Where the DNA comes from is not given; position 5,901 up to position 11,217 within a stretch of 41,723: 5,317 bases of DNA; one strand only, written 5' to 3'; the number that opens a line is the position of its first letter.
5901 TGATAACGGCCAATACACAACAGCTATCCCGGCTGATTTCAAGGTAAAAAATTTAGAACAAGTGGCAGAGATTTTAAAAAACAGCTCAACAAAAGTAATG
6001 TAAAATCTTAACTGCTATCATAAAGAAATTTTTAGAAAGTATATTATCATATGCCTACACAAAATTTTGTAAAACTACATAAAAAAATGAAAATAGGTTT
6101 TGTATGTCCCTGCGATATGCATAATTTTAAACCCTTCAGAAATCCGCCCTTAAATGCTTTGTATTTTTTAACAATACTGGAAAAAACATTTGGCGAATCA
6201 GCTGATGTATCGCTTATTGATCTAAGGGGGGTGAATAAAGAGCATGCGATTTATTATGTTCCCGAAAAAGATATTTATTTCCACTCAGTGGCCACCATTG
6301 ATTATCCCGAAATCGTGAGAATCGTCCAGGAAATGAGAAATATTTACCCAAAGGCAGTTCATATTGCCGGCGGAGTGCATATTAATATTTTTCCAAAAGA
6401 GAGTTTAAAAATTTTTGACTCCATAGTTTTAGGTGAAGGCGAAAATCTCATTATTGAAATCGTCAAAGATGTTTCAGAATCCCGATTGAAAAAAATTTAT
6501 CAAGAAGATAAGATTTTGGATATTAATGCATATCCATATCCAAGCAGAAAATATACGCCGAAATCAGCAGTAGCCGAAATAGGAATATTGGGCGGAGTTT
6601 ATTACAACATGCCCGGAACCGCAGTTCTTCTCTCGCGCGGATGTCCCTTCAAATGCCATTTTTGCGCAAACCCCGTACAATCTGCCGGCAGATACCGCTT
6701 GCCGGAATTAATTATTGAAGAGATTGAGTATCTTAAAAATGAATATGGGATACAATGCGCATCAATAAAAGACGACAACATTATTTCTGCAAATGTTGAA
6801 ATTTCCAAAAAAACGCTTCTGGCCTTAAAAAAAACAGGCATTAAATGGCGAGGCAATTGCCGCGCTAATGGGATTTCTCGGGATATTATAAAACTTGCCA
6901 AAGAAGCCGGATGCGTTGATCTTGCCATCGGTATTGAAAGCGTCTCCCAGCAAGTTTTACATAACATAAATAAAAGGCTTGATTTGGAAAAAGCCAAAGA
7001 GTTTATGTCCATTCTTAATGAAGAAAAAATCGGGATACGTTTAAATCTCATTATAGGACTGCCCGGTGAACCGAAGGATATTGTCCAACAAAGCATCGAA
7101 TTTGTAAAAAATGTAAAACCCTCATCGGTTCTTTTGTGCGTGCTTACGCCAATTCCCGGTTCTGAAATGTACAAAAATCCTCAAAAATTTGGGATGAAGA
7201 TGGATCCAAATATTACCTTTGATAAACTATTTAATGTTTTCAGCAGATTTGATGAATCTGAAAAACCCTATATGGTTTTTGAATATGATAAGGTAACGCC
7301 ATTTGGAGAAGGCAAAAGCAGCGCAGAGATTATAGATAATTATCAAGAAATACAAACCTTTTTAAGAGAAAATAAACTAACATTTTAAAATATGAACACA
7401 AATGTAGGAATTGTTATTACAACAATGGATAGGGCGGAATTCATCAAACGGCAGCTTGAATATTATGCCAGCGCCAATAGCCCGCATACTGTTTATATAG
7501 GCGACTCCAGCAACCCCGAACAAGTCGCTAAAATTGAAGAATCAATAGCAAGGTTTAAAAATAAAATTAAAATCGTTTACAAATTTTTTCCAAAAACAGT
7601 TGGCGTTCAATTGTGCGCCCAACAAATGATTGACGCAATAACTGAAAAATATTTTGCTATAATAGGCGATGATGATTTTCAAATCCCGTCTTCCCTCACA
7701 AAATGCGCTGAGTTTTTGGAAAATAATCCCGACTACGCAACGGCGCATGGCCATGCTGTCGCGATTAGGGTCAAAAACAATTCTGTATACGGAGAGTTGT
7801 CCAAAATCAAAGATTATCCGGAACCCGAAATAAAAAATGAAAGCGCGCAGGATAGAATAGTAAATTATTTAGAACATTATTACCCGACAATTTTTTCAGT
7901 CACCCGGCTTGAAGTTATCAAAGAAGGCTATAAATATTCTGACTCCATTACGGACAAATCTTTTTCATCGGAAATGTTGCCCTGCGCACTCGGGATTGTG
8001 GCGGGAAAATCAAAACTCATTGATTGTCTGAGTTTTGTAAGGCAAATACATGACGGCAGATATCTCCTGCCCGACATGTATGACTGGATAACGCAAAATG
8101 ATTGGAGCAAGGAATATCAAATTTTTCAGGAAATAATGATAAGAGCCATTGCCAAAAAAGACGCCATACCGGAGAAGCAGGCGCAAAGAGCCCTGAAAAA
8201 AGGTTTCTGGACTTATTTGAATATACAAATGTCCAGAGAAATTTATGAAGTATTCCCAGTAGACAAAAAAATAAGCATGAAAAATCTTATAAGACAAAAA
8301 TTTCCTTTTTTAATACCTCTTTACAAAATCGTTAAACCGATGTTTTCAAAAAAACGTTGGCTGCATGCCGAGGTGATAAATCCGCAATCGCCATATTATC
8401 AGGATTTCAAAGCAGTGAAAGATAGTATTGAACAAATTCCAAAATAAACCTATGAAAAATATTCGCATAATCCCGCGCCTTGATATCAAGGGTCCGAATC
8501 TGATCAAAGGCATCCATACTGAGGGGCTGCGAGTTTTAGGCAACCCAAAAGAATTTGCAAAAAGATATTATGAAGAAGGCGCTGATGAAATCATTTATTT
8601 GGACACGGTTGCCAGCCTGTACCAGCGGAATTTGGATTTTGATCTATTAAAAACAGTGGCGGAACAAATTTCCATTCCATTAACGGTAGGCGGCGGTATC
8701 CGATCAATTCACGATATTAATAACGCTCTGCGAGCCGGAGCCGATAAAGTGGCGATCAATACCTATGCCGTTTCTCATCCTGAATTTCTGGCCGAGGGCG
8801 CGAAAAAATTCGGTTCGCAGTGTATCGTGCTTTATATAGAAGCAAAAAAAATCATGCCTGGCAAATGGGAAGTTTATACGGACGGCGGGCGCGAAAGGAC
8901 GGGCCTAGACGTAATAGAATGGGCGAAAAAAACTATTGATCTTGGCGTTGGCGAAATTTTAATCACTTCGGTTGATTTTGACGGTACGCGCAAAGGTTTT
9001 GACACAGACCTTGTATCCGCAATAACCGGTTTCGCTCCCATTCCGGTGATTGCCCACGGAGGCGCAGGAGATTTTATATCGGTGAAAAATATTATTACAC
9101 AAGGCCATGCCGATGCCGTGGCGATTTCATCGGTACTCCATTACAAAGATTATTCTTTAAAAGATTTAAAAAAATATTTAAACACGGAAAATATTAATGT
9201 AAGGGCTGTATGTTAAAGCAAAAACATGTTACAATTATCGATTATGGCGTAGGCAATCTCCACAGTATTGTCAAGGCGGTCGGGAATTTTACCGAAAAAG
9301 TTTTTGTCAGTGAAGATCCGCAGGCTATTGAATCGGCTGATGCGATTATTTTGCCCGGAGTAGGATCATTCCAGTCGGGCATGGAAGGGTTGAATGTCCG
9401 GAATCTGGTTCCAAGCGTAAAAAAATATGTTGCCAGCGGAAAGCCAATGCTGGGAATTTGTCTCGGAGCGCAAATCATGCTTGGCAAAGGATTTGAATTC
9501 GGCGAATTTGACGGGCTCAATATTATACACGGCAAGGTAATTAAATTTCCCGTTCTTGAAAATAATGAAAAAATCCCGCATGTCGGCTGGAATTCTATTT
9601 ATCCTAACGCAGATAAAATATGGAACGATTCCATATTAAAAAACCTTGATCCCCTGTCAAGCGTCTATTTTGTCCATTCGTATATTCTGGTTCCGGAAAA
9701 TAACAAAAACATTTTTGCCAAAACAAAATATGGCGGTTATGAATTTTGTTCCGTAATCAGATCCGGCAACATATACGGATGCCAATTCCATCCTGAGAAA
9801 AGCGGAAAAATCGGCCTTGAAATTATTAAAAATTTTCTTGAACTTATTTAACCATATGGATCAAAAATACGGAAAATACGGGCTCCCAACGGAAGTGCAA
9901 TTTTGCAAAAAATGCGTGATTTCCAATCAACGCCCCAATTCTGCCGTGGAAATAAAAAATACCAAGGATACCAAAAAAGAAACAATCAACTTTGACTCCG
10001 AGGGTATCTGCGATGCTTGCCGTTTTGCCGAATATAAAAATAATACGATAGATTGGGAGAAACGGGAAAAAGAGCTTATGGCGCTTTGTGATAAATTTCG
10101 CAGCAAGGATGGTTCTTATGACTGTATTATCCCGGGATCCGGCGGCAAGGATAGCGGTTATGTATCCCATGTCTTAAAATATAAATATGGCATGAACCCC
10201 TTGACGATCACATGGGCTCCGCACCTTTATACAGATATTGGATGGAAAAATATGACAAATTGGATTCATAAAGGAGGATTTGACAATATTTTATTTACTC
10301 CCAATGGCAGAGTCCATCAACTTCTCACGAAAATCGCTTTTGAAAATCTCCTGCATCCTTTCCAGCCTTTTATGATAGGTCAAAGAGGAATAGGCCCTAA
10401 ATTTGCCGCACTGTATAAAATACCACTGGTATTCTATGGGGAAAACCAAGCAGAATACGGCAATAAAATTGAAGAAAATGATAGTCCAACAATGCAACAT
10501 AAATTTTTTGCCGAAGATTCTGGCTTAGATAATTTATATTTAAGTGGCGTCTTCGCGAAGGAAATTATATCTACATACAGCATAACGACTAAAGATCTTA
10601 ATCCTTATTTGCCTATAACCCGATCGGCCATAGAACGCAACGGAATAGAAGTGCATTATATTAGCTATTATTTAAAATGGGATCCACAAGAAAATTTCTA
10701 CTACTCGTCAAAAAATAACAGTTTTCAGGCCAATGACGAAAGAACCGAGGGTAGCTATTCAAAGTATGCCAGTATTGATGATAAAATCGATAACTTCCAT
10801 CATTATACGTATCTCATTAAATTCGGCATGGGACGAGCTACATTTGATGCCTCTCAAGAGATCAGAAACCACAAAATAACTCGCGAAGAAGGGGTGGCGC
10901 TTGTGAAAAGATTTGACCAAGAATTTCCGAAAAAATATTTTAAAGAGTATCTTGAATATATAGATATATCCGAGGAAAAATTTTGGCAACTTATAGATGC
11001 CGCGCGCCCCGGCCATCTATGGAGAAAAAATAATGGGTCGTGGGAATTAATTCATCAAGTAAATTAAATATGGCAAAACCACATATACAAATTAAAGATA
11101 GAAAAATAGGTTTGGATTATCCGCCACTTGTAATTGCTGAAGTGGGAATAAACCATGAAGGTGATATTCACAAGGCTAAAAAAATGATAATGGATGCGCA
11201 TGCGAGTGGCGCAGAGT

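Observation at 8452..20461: Dual nonulosonic-acid (NulO) pathway with an acetamidino triad and a PseB-like dehydratase, but no aminotransferase or N-acetyltransferase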

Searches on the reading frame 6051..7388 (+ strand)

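Call 5: search_protein_families(library=pfam, proteins=[window:6051-7388:+])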
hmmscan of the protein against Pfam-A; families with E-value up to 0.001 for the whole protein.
window:6051-7388:+ (445 aa): 3 families
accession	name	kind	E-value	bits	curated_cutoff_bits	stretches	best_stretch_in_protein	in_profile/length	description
PF04055.27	Radical_SAM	-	3.6e-20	73.2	29.5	1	193-352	2-166/166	Radical SAM superfamily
PF02310.24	B12-binding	-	4.7e-06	26.9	32.1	1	52-135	30-118/121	B12 binding domain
PF19864.5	Radical_SAM_N2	-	0.00087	19.2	29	0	103-157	88-141/151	Radical SAM proteins, N-terminal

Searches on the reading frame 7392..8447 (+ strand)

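Call 5: search_protein_families(library=pfam, proteins=[window:7392-8447:+])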
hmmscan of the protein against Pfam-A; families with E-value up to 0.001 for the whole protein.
window:7392-8447:+ (351 aa): 1 family
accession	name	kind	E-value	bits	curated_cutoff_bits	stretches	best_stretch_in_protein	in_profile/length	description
PF00535.33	Glycos_transf_2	-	4.5e-06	27.1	23.3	1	7-178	2-166/168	Glycosyl transferase family 2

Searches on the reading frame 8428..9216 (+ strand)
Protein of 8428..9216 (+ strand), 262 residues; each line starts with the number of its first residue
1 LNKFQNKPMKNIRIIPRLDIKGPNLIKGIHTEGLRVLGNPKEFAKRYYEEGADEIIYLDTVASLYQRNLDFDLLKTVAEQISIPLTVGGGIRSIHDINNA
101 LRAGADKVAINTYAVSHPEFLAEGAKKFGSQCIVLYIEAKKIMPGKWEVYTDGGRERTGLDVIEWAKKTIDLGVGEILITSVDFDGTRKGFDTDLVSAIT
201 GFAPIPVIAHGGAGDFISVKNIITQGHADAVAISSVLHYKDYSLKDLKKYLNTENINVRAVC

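Call 3: search_protein_families(library=pfam, proteins=[window:8428-9216:+])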
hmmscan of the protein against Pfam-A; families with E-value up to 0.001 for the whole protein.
window:8428-9216:+ (262 aa): 5 families
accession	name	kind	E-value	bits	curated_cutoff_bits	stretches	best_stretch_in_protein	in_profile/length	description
PF00977.27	His_biosynth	-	1.5e-62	211.5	23.6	1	13-242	1-227/228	Histidine biosynthesis protein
PF03060.21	NMO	-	6e-08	32.9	28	1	71-112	182-223/331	Nitronate monooxygenase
PF01207.24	Dus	-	8.3e-07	28.8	20.4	1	42-128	142-230/311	Dihydrouridine synthase (Dus)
PF05690.20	ThiG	-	8.3e-05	22.5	23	1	45-117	138-209/247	Thiazole biosynthesis protein ThiG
PF02581.23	TMP-TENI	-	0.00019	21.3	27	0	68-110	135-176/180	Thiamine monophosphate synthase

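Call 7: search_protein_families(library=ncbifam, proteins=[window:8428-9216:+])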
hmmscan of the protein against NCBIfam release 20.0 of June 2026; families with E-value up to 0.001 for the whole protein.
window:8428-9216:+ (262 aa): 25 families
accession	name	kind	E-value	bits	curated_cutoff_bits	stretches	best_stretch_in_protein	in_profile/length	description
TIGR00735.1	hisF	equivalog_domain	4.2e-84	281.8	294.55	1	12-259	4-254/254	imidazole glycerol phosphate synthase subunit HisF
TIGR03572.1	WbuZ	equivalog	6.2e-77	258.1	299.7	1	9-239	1-232/232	glycosyl amidation-associated protein WbuZ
NF038364.1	AglZ_HisF2_fam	equivalog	3.7e-57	193.6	310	1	12-244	3-235/248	AglZ/HisF2 family acetamidino modification protein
NF010112.0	PRK13585.1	equivalog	3.2e-39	134.9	243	1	12-252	3-239/241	1-(5-phosphoribosyl)-5-[(5-phosphoribosylamino)methylideneamino]imidazole-4-carboxamide isomerase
TIGR00007.1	TIGR00007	equivalog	5.1e-33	114.6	228.95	1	14-240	1-224/231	1-(5-phosphoribosyl)-5-[(5-phosphoribosylamino)methylideneamino]imidazole-4-carboxamide isomerase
TIGR01919.1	hisA-trpF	equivalog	1.3e-20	74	306.45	1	37-245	30-236/243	bifunctional 1-(5-phosphoribosyl)-5-((5-phosphoribosylamino)methylideneamino)imidazole-4-carboxamide isomerase/phosphoribosylanthranilate is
NF010114.0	PRK13587.1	equivalog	3.2e-17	63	305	1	50-215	44-203/234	1-(5-phosphoribosyl)-5-((5-phosphoribosylamino)methylideneamino)imidazole-4-carboxamide isomerase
NF010113.0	PRK13586.1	equivalog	2.1e-15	57.1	238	1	13-198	3-184/232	1-(5-phosphoribosyl)-5-((5-phosphoribosylamino)methylideneamino)imidazole-4-carboxamide isomerase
NF003156.0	PRK04128.1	equivalog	1.1e-12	48.4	285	1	12-249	2-226/231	1-(5-phosphoribosyl)-5-((5-phosphoribosylamino)methylideneamino)imidazole-4-carboxamide isomerase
TIGR02129.1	hisA_euk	equivalog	1.4e-12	47.9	229.3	1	84-231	79-232/255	phosphoribosylformimino-5-aminoimidazole carboxamide ribotide isomerase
NF010712.0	PRK14114.1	equivalog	3.4e-08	33.3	327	1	23-221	15-205/241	1-(5-phosphoribosyl)-5-((5-phosphoribosylamino)methylideneamino)imidazole-4-carboxamide isomerase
NF003198.0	PRK04169.1-2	subfamily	4.3e-08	32.6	247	1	55-118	171-233/249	geranylgeranylglyceryl/heptaprenylglyceryl phosphate synthase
TIGR00737.1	nifR3_yhdG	equivalog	8e-08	31.8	293.3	0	41-118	150-229/319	tRNA dihydrouridine synthase DusB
TIGR00734.1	hisAF_rel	hypoth_equivalog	1.7e-06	28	179.85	1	13-112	122-214/221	HisA/HisF family protein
NF005574.0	PRK07259.1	equivalog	1.2e-05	24.4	269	0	75-122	230-277/304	dihydroorotate dehydrogenase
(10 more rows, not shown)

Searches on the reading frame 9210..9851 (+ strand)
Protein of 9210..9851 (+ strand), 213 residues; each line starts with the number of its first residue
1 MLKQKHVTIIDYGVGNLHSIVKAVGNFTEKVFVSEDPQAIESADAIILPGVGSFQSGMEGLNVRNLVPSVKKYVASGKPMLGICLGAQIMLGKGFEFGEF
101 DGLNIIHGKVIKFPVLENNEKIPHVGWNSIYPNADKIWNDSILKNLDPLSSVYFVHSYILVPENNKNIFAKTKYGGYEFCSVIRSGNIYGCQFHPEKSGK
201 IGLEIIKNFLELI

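Call 3: search_protein_families(library=pfam, proteins=[window:9210-9851:+])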
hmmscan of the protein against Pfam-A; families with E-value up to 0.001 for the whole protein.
window:9210-9851:+ (213 aa): 4 families
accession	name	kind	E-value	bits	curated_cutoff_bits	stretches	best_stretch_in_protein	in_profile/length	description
PF00117.34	GATase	-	4e-23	82.5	22.8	1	9-210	2-187/190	Glutamine amidotransferase class-I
PF07685.20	GATase_3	-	3.8e-07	30.4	27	1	30-96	26-93/196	CobB/CobQ-like glutamine amidotransferase domain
PF01174.25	SNO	-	1e-05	25.9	27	1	28-199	19-173/188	SNO glutamine amidotransferase family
PF07722.19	Peptidase_C26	-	4.5e-05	23.7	20.5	0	70-90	98-118/219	Peptidase C26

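Call 7: search_protein_families(library=ncbifam, proteins=[window:9210-9851:+])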
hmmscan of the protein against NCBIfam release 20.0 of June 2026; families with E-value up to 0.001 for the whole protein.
window:9210-9851:+ (213 aa): 19 families
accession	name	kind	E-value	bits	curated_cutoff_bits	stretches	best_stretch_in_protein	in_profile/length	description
TIGR01855.1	IMP_synth_hisH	equivalog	6.1e-61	205.7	105.4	1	7-211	1-197/198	imidazole glycerol phosphate synthase subunit HisH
NF010608.0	PRK14004.1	equivalog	8.4e-50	169.4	216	1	7-213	2-210/210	imidazole glycerol phosphate synthase subunit HisH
NF001975.0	PRK00758.1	equivalog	5.9e-11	42.3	198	1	6-90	3-81/185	GMP synthase subunit A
TIGR00888.1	guaA_Nterm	equivalog_domain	9e-10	38.2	172.15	1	139-211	109-182/188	glutamine-hydrolyzing GMP synthase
NF001989.1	PRK00784.1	equivalog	1.2e-06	27.4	273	1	33-93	277-336/480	cobyric acid synthase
TIGR00566.1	trpG_papA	subfamily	2.4e-06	27.5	121.05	1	45-211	48-191/192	glutamine amidotransferase of anthranilate synthase or aminodeoxychorismate synthase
NF000848.1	PRK00074.1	equivalog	2.4e-06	26.4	400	0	142-211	114-185/512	glutamine-hydrolyzing GMP synthase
TIGR03800.1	PLP_synth_Pdx2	equivalog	3.2e-06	27.2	105.55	1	23-94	17-86/184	pyridoxal 5'-phosphate synthase glutaminase subunit PdxT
NF002957.0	PRK03619.1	equivalog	4.4e-06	26.2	212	1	28-98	27-100/222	phosphoribosylformylglycinamidine synthase subunit PurQ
TIGR01737.1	FGAM_synth_I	equivalog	8.9e-06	25.2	177.8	1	21-96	21-97/228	phosphoribosylformylglycinamidine synthase I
NF005072.0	PRK06490.1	equivalog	2e-05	23.7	339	0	62-90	77-105/251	glutamine amidotransferase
NF005458.0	PRK07053.1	equivalog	2.2e-05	23.9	250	1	62-90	68-96/234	glutamine amidotransferase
NF006562.0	PRK09065.1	equivalog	2.4e-05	24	205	0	139-206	133-199/242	glutamine amidotransferase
TIGR01823.1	PabB-fungal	equivalog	3.2e-05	22.4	442.55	1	75-212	84-203/742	aminodeoxychorismate synthase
NF011201.0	PRK14607.1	equivalog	7.2e-05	21.6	670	0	73-112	69-107/534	bifunctional anthranilate synthase component II/anthranilate phosphoribosyltransferase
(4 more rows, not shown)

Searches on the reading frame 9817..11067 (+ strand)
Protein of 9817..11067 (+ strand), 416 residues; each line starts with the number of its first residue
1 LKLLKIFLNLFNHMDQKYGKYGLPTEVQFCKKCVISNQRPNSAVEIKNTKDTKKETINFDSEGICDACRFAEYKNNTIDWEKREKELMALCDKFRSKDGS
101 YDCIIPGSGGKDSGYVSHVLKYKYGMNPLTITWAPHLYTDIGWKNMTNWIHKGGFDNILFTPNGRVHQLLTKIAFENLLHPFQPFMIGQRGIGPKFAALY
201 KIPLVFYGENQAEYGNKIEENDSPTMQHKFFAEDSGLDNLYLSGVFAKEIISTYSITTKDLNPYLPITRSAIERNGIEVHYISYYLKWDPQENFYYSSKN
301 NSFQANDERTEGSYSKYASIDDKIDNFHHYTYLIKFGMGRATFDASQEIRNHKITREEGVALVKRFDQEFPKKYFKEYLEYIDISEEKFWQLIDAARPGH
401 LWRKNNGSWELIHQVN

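Call 3: search_protein_families(library=pfam, proteins=[window:9817-11067:+])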
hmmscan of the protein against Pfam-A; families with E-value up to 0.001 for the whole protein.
window:9817-11067:+ (416 aa): 0 families

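Call 7: search_protein_families(library=ncbifam, proteins=[window:9817-11067:+])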
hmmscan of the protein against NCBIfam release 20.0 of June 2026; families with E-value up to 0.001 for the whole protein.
window:9817-11067:+ (416 aa): 1 family
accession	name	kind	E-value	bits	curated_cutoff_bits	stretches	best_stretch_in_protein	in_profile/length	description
TIGR03573.1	WbuX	subfamily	1.4e-114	383.1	203.2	1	28-393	2-343/344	N-acetyl sugar amidotransferase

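Call 8: search_protein_families(library=pfam, proteins=[window:9817-11067:+], max_evalue=1)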
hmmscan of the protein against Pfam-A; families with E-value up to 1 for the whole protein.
window:9817-11067:+ (416 aa): 0 families
